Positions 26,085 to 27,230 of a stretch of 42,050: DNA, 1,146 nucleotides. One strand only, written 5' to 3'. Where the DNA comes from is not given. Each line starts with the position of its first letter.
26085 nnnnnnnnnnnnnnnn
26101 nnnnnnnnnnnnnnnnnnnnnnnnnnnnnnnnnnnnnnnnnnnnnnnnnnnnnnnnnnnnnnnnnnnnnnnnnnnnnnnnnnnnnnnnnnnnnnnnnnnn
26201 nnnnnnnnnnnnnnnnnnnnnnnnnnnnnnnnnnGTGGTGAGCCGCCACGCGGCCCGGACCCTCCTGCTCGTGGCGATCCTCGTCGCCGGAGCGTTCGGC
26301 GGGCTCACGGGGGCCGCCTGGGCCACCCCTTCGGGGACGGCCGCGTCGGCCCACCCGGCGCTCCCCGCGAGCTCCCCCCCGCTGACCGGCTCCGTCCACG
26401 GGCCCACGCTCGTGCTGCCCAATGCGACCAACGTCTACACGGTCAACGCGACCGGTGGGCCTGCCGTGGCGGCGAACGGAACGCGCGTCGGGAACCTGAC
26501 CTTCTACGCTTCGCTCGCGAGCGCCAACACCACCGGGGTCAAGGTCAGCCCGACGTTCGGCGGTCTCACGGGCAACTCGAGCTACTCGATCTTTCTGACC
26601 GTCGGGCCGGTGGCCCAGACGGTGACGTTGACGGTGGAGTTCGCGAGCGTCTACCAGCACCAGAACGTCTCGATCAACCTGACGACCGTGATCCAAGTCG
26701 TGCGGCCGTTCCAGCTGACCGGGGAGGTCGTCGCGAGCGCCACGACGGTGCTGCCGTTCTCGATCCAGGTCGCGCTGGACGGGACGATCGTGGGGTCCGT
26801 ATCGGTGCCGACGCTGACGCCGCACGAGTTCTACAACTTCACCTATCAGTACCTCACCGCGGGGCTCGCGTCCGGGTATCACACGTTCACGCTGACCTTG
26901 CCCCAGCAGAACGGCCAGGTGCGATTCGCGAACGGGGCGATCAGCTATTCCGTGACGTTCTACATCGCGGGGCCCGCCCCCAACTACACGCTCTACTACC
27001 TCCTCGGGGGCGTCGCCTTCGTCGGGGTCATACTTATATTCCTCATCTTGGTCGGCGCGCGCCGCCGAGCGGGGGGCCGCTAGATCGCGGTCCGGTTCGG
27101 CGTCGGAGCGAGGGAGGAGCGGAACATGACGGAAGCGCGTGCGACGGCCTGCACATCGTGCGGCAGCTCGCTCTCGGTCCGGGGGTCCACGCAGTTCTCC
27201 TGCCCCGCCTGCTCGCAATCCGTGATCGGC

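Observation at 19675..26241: Giant AglB/STT3 oligosaccharyltransferase fused to its own putative glycoprotein substrate-like ectodomain and a second membrane anchor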

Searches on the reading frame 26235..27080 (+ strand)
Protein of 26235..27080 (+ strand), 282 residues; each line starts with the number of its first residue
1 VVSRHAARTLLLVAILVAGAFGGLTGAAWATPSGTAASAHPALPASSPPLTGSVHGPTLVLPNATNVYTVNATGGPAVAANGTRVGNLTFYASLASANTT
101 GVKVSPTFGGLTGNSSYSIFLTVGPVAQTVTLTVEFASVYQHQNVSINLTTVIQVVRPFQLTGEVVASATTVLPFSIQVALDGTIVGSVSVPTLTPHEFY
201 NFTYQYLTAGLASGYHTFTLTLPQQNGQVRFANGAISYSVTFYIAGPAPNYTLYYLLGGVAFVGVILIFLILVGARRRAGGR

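Call 65: search_protein_families(library=pfam, proteins=[window:26235-27080:+], max_evalue=0.05)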
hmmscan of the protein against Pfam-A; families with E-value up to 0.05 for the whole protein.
window:26235-27080:+ (282 aa): 1 family
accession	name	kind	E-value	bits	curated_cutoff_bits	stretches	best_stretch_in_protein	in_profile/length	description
PF07705.17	CARDB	-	0.0048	17.5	22.7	0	175-222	38-83/101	CARDB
